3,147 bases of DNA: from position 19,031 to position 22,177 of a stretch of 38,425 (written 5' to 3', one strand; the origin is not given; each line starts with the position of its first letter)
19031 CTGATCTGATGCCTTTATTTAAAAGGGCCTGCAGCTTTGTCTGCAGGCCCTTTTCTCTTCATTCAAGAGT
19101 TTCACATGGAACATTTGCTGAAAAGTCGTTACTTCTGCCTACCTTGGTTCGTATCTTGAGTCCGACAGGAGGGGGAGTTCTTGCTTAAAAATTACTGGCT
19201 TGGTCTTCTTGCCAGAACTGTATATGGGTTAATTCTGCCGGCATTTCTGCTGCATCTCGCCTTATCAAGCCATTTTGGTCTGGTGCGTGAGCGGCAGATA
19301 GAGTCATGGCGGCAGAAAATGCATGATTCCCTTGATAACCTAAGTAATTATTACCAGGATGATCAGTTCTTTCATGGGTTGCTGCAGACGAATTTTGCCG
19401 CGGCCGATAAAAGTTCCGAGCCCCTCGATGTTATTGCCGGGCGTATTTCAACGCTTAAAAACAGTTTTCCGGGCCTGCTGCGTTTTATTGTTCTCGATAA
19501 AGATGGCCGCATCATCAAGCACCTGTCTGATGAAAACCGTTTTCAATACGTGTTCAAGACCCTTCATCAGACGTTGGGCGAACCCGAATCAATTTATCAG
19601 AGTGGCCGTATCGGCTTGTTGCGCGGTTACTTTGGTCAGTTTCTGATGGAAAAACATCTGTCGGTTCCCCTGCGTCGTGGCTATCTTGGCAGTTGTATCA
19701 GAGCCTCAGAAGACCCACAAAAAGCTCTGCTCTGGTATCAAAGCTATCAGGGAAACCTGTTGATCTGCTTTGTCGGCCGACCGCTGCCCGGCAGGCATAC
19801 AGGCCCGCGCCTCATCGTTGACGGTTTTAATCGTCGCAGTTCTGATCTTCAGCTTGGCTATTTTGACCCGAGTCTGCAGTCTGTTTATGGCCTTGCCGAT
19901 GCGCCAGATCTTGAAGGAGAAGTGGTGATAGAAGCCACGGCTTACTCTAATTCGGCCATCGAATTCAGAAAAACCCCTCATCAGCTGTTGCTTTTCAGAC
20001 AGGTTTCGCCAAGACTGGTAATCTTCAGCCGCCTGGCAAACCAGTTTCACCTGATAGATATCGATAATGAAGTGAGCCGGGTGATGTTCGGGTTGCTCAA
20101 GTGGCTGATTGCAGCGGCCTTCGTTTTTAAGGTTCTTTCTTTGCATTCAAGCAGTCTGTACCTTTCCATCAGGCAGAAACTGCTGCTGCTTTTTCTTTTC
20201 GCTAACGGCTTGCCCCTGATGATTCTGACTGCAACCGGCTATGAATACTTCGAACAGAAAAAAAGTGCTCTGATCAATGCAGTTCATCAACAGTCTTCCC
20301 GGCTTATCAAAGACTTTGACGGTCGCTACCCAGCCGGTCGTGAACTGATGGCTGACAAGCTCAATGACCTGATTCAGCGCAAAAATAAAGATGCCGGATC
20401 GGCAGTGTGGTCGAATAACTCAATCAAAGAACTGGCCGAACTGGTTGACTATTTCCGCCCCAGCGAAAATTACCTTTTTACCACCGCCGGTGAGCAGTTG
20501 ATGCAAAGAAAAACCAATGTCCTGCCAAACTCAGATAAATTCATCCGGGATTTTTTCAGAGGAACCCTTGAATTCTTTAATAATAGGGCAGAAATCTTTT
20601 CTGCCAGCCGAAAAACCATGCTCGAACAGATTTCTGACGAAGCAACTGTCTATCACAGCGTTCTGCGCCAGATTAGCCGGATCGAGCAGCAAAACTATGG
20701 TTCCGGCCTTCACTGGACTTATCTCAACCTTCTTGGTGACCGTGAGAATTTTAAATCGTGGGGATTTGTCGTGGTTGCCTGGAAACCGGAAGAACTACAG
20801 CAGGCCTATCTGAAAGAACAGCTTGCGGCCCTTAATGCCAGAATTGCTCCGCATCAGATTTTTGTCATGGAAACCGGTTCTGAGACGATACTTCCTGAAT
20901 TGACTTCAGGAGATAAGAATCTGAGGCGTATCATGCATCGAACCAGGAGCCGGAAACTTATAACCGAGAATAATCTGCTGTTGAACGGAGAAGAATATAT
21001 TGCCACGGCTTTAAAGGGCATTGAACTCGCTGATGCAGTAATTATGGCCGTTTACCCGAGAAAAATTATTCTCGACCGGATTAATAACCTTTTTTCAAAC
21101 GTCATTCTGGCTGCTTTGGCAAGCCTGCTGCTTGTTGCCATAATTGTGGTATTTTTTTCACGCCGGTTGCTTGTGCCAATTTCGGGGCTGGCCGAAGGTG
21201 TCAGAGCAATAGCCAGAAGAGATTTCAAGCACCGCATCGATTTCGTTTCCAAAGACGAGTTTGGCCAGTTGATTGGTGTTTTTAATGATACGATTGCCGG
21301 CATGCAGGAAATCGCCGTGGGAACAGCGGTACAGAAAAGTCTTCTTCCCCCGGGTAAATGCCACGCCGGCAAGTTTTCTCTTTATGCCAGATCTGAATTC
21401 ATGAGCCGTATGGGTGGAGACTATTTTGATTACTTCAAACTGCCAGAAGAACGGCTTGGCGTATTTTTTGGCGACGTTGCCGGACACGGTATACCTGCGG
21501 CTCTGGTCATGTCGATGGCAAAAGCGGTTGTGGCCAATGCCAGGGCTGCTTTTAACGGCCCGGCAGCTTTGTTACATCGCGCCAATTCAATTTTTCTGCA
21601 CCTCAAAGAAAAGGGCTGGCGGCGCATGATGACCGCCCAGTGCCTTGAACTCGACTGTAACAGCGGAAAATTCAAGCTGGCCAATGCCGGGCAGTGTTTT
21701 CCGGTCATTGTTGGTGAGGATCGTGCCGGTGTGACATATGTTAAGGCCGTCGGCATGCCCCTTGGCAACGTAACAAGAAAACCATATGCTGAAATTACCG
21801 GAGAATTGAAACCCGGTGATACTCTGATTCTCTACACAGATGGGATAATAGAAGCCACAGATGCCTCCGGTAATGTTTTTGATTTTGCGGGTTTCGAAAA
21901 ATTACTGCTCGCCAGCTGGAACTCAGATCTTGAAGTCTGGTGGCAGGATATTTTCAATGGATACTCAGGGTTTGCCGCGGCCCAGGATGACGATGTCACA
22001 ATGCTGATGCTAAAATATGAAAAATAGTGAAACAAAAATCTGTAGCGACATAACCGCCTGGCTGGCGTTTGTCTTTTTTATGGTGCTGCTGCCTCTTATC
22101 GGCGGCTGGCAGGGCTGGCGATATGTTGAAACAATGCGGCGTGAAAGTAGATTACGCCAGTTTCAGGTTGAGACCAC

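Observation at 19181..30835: Tandem duplication of a translationally coupled gene pair: a giant 4-TM HAMP-PP2C receptor plus a paralogue with an eroded active site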

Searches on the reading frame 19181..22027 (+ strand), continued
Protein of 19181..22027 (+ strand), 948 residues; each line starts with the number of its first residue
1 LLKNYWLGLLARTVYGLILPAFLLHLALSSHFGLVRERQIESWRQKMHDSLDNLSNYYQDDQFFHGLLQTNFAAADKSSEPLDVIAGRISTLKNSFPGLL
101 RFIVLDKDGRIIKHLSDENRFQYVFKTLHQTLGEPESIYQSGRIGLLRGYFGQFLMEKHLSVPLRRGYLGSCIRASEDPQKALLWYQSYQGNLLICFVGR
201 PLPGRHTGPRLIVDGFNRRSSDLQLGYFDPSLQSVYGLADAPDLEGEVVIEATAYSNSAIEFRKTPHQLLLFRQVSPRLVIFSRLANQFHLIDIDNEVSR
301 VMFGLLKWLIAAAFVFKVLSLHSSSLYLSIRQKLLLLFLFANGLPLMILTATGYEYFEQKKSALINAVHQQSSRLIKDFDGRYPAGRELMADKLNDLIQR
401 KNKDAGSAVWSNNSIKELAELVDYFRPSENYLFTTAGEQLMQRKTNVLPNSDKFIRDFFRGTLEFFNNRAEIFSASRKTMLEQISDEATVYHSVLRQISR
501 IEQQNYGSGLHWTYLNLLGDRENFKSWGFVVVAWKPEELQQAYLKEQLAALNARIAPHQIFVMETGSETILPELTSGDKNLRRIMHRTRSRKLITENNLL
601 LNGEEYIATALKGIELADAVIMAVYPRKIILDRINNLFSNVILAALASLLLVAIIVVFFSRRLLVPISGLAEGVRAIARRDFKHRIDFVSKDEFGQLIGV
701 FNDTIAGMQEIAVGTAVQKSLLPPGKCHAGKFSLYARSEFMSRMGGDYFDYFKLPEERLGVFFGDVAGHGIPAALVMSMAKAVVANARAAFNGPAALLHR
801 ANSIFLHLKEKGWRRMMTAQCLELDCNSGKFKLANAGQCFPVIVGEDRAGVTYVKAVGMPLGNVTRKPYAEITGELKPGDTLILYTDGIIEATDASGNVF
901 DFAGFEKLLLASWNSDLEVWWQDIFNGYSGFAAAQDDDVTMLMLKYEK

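Call 47: search_protein_families(library=pfam, proteins=[L026:21652-22614:+, L024:4798-5151:+, L024:10935-11444:+, L003:15920-16117:+, L001:6935-8377:-], max_evalue=0.01)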
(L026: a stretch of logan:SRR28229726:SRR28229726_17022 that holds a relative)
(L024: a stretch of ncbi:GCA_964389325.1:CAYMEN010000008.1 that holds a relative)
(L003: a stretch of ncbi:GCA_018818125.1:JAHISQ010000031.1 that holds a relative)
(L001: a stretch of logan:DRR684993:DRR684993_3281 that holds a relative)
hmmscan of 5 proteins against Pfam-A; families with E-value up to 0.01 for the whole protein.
L026:21652-22614:+ (320 aa): 2 families
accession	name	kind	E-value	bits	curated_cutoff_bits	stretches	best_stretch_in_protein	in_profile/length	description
PF02518.31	HATPase_c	-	1.1e-16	61.7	26.4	1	217-319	4-110/111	Histidine kinase-, DNA gyrase B-, and HSP90-like ATPase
PF00512.31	HisKA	-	0.0039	17.7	26.9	1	111-161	3-52/66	His Kinase A (phospho-acceptor) domain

L024:4798-5151:+ (117 aa): 2 families
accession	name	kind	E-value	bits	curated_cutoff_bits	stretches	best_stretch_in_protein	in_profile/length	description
PF13466.11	STAS_2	-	6.2e-06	26.7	29.2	1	28-97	11-78/80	STAS domain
PF01740.26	STAS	-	1.5e-05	25.1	22.6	1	11-99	6-94/106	STAS domain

L024:10935-11444:+ (169 aa): 3 families
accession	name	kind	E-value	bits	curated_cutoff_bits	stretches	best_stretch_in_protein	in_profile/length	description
PF12773.13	DZR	-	0.0022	18.6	27.3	1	19-41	1-23/45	Double zinc ribbon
PF18912.6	DZR_2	-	0.0057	16.9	27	1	14-42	19-48/56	Double zinc ribbon domain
PF13240.11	Zn_Ribbon_1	-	0.0086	16.3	25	1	19-37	2-20/23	zinc-ribbon domain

L003:15920-16117:+ (65 aa): 4 families
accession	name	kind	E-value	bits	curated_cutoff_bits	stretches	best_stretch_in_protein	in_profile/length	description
PF04102.17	SlyX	-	9e-18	65.1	30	1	1-65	1-67/67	SlyX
PF16331.10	TolA_bind_tri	-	7.8e-07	29.5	30.1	1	8-48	2-42/76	TolA binding protein trimerisation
PF24073.1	DUF7365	-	0.00026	21.5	27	1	4-39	34-69/101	Coiled-coil region of unknown function (DUF7365)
PF24627.1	PUMA_CC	-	0.0037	17.7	30.1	1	9-44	28-63/74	PUMA coiled-coil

L001:6935-8377:- (480 aa): 1 family
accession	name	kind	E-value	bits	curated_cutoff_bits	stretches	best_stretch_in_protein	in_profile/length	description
PF07238.19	PilZ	-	2e-09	38.1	22.5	1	27-122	1-100/102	PilZ domain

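Call 64: list_cluster_members(proteins=[P0055, P0056, P0120, P0128, P0146, P0164, P0197, P0212, P0234, P0114])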
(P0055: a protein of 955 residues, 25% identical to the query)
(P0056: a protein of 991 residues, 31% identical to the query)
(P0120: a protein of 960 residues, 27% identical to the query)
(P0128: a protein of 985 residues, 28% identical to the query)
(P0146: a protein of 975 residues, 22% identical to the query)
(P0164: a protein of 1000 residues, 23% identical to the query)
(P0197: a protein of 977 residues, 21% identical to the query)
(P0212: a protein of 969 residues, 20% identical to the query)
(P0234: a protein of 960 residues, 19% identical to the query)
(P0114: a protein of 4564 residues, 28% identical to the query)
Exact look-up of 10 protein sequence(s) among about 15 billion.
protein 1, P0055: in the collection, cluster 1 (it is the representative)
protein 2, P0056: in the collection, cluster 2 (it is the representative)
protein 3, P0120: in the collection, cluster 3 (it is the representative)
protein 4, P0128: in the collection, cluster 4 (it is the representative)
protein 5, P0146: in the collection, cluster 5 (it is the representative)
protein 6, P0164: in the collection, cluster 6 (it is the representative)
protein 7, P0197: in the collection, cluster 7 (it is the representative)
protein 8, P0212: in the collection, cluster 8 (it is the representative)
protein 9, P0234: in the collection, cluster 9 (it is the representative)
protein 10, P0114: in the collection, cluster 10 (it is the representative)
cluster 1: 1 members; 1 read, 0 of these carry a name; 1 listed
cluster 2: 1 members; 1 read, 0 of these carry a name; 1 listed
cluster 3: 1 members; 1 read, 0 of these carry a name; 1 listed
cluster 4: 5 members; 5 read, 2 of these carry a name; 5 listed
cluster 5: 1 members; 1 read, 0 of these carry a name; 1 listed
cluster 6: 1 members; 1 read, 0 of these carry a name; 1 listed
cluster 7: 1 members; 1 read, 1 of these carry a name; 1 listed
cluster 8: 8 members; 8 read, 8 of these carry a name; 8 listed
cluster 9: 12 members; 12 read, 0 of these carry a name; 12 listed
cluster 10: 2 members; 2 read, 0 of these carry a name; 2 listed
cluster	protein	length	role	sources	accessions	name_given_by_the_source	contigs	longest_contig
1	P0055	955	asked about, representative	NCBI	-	-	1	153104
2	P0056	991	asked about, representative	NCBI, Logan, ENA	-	-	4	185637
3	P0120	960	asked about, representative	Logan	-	-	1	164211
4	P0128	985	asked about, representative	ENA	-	-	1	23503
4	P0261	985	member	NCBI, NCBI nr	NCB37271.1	MAG: HAMP domain-containing protein [Erysipelotrichia bacterium] | HAMP domain-containing protein [Erysipelotrichia bacterium]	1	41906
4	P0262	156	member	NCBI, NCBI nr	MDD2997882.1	MAG: PP2C family protein-serine/threonine phosphatase, partial [Candidatus Riflebacteria ... | PP2C family protein-serine/threonine phosphatase [Candidatus Riflebacteria bacterium]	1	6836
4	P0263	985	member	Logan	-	-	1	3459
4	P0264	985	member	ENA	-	-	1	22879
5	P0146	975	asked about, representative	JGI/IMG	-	-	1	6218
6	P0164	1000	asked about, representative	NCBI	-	-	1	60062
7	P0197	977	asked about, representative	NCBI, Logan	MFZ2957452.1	MAG: SpoIIE family protein phosphatase [Candidatus Ozemobacteraceae bacterium]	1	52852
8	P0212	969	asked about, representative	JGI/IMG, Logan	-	hypothetical protein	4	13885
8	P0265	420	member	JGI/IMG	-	hypothetical protein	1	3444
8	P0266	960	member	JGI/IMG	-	hypothetical protein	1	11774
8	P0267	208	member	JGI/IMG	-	sigma-B regulation protein RsbU (phosphoserine phosphatase)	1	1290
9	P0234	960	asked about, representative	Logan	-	-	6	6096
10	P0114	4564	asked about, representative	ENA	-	-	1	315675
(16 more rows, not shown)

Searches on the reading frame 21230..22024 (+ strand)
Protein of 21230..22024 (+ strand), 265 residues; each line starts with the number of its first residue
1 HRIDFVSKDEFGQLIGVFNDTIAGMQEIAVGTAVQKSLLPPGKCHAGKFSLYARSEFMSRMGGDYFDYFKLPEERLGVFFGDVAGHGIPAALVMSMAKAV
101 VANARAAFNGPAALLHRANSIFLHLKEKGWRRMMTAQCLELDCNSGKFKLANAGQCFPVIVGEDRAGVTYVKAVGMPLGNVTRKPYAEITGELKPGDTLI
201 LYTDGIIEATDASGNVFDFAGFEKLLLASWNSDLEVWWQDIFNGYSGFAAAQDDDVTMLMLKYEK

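Call 33: search_solved_structures(query=window:21230-22024:+, max_evalue=0.001, show_alignments=2)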
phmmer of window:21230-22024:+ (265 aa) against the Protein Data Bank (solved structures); distinct sequences matched with E-value up to 0.001: 4.
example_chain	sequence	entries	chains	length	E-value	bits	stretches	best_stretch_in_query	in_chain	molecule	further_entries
3ke6_A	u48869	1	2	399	3.7e-14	56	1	59-210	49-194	Protein Rv1364c/MT1410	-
3es2_A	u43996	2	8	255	3.1e-11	46.4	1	31-212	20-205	Probable two-component response regulator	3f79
3eq2_A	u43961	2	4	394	1e-10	44.7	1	31-212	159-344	Probable two-component response regulator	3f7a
6k4e_A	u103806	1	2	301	2.3e-08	36.9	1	34-218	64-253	Putative serine phosphatase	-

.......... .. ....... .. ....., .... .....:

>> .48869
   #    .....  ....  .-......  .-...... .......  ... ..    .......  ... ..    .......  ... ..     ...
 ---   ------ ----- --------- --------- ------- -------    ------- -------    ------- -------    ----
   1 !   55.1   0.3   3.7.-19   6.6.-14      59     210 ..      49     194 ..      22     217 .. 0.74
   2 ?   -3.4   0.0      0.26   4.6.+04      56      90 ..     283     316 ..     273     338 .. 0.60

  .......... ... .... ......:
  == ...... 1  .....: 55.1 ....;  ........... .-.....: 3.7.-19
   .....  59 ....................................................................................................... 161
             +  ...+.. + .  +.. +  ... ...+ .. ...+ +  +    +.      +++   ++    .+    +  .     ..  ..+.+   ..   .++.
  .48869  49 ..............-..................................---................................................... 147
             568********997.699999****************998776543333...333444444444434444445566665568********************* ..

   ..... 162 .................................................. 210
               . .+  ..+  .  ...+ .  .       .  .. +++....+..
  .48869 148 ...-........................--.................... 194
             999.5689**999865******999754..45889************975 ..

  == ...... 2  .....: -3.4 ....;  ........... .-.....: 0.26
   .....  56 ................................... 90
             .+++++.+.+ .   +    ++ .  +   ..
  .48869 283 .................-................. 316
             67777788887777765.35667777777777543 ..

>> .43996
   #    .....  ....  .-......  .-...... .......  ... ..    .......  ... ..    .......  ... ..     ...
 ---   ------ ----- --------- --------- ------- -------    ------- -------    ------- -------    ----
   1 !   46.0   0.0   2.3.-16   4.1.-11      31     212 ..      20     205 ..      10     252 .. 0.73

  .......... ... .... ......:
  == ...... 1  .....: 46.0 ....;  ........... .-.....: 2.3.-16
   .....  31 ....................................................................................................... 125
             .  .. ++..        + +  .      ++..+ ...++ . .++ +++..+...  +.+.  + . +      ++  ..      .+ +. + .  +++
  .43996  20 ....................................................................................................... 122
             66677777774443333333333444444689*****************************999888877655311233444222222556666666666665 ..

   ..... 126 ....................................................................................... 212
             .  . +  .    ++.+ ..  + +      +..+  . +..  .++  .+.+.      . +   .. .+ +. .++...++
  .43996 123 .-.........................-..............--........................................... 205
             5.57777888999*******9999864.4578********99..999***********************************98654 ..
